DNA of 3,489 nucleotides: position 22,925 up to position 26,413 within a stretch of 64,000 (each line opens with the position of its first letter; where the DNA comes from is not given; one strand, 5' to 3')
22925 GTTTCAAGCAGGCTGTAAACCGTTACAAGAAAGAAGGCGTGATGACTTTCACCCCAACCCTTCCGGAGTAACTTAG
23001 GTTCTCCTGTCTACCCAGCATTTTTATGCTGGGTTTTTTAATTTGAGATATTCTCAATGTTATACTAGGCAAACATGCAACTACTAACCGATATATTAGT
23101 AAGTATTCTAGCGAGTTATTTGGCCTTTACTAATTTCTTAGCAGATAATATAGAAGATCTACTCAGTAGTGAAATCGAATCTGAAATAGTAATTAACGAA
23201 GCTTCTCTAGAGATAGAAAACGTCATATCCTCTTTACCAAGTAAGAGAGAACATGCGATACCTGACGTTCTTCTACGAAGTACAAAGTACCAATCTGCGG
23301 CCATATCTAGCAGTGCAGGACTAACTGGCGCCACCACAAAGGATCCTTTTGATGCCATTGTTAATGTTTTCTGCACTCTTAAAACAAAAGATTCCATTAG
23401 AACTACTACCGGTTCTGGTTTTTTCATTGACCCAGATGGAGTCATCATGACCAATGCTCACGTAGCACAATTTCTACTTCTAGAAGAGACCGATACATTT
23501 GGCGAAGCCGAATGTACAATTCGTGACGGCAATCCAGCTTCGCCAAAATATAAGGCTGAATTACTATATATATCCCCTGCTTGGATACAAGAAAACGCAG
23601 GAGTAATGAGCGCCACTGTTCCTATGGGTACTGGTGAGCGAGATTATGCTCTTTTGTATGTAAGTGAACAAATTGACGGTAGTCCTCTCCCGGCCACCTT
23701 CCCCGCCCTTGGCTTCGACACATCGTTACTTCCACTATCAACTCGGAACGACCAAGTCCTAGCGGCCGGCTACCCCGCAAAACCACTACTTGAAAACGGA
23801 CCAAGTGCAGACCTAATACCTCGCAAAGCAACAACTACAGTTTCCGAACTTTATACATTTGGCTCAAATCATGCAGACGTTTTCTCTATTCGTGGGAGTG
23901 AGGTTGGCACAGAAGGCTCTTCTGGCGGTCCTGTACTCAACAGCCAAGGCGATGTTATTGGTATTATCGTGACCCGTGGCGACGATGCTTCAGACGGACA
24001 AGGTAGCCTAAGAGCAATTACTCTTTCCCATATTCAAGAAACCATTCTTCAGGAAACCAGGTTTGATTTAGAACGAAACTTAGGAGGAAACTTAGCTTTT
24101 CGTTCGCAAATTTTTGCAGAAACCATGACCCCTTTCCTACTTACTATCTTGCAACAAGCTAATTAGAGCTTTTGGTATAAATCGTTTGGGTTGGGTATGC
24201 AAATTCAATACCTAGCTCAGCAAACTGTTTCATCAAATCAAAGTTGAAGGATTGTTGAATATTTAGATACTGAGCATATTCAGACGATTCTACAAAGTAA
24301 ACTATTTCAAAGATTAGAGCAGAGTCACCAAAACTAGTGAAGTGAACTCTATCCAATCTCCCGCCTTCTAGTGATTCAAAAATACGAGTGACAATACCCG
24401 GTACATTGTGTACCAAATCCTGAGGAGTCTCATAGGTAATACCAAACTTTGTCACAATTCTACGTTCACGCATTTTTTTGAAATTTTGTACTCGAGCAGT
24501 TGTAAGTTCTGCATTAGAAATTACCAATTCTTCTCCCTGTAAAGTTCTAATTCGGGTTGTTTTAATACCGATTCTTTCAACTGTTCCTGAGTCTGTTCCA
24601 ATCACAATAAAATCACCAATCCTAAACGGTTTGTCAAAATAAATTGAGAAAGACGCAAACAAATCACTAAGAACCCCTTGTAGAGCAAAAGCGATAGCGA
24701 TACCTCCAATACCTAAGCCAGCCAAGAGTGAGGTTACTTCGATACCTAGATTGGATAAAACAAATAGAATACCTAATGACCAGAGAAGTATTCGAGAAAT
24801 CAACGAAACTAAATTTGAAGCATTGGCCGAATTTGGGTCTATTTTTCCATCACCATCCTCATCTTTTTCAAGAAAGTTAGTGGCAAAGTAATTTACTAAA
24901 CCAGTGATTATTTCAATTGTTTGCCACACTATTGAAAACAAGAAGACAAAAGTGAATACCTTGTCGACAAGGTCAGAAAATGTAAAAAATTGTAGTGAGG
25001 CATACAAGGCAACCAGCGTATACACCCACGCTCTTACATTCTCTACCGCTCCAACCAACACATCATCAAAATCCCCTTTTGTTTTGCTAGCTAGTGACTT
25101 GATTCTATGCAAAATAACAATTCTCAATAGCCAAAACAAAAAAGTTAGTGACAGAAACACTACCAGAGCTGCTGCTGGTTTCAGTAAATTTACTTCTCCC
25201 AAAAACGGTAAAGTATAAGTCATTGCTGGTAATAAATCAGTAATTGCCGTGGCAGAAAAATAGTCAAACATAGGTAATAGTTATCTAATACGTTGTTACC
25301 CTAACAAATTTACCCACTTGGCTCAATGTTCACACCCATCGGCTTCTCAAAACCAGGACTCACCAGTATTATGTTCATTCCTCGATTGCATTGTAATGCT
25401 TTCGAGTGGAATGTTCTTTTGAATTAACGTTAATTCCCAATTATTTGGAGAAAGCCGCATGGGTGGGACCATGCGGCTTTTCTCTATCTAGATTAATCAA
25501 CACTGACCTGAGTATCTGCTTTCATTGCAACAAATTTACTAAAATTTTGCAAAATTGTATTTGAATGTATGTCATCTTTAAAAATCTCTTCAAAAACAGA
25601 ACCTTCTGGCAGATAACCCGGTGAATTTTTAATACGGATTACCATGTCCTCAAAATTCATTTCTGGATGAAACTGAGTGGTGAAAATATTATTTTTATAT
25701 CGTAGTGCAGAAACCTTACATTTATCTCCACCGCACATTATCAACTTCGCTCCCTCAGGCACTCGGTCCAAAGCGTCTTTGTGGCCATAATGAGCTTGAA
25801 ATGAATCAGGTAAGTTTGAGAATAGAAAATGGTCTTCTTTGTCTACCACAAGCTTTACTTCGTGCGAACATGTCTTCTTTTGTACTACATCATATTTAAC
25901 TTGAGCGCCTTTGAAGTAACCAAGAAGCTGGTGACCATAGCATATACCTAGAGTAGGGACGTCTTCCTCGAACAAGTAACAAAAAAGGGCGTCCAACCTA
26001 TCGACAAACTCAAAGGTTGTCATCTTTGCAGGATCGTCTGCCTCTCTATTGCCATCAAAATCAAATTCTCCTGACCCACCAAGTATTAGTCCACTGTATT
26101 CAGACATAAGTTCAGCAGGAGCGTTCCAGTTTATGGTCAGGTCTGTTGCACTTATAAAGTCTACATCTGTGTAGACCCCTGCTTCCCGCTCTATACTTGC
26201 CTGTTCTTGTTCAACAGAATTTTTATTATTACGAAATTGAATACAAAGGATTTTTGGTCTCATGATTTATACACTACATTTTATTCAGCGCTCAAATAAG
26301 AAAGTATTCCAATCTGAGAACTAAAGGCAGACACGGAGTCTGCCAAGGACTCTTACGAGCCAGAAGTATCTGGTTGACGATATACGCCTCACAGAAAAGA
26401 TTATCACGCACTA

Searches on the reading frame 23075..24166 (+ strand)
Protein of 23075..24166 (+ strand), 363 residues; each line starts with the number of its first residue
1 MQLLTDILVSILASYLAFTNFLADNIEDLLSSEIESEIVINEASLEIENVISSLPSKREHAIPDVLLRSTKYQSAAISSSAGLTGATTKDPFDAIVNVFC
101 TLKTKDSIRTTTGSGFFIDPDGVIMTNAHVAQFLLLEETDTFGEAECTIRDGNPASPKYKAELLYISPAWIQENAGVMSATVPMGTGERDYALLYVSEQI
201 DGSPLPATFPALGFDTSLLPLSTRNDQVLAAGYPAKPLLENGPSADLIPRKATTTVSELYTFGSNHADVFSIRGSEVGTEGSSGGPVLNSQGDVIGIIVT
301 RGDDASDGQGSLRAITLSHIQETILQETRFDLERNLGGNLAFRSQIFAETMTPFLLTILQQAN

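Call 43: search_protein_families(library=ncbifam, proteins=[window:23075-24166:+], max_evalue=0.01)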
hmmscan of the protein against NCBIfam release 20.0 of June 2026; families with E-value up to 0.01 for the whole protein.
window:23075-24166:+ (363 aa): 7 families
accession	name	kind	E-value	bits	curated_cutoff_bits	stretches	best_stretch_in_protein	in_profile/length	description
NF033740.0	MarP_fam_protase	equivalog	1.2e-15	57.4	250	2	177-324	245-374/390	MarP family serine protease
NF041521.1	HhoA_HhoB_HtrA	equivalog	4.7e-10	39.3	450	1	101-131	47-77/335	HhoA/HhoB/HtrA family serine endopeptidase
TIGR02037.1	degP_htrA_DO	subfamily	1.9e-07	30.4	416.2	1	104-131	53-80/434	Do family serine endopeptidase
NF047968.1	SerProtHtrA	equivalog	4.2e-07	29.6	470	1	280-310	212-241/357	serine protease HtrA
NF008147.1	PRK10898.1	equivalog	0.00022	20.5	408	0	93-131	56-98/352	outer membrane-stress sensor serine endopeptidase DegS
TIGR02038.1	protease_degS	equivalog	0.00045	19.5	422.95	0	93-132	56-99/351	outer membrane-stress sensor serine endopeptidase DegS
NF050055.1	SerProtHtrAMycob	equivalog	0.00054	19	800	0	94-131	210-247/502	serine protease HtrA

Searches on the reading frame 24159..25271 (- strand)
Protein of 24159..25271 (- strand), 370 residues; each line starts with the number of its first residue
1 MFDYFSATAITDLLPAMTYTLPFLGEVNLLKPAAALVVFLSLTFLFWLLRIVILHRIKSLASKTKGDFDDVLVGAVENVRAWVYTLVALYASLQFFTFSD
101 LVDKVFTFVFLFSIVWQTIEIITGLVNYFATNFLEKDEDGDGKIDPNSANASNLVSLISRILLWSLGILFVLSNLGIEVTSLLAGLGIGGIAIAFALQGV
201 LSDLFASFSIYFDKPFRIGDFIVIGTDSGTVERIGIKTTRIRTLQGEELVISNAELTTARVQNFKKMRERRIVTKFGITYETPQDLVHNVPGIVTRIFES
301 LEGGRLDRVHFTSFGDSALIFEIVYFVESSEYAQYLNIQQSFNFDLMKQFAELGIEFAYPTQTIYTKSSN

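Call 43: search_protein_families(library=ncbifam, proteins=[window:24159-25271:-], max_evalue=0.01)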
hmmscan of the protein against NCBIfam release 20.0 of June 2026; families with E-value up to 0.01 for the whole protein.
window:24159-25271:- (370 aa): 6 families
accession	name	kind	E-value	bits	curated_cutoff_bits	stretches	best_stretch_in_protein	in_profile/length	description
NF047601.1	MscSThanab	equivalog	9.5e-25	87.6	500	1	142-367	52-277/280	small-conductance mechanosensitive channel MscS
NF047602.1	MscsSHelicob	equivalog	2.1e-23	83.1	400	1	143-359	37-251/260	small-conductance mechanosensitive channel MscS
NF007662.0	PRK10334.1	subfamily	7.3e-22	77.9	321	1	149-366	63-277/286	small-conductance mechanosensitive channel MscS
NF008438.0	PRK11281.1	equivalog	1.4e-17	62.8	991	1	162-367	885-1089/1113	mechanosensitive channel MscK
NF008542.0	PRK11465.1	equivalog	9.5e-14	50.6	596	1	140-259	496-617/741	mechanosensitive channel protein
NF008180.0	PRK10929.1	equivalog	6.7e-10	37.4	809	1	155-265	875-985/1109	miniconductance mechanosensitive channel MscM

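Call 78: search_protein_families(library=pfam, proteins=[window:24159-25271:-], max_evalue=0.001)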
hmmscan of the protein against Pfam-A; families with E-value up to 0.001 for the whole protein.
window:24159-25271:- (370 aa): 3 families
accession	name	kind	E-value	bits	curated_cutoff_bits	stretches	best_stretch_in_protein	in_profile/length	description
PF00924.24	MS_channel_2nd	-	5.2e-21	75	20.2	1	200-265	2-67/68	Mechanosensitive ion channel, beta-domain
PF21088.3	MS_channel_1st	-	2.9e-11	43.6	23.1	1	158-198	2-42/42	Mechanosensitive ion channel, transmembrane helices 2/3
PF21082.3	MS_channel_3rd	-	1.1e-09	39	21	1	272-357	1-88/88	Mechanosensitive ion channel MscS, C-terminal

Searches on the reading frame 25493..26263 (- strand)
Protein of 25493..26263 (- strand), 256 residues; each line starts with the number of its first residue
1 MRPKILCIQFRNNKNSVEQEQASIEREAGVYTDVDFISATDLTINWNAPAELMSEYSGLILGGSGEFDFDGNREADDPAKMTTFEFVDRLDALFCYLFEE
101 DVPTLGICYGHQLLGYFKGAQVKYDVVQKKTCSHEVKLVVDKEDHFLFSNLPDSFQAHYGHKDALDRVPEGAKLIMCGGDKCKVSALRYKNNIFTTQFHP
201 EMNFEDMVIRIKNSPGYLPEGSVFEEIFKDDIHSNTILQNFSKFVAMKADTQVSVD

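Call 5: search_protein_families(library=pfam, proteins=[window:25493-26263:-], max_evalue=0.01)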
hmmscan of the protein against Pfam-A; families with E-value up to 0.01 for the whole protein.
window:25493-26263:- (256 aa): 2 families
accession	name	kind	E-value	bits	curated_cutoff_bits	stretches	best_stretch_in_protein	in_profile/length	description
PF00117.34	GATase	-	2.4e-21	76.7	22.8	1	87-203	58-174/190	Glutamine amidotransferase class-I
PF07722.19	Peptidase_C26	-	1.1e-06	29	20.5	1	50-201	53-219/219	Peptidase C26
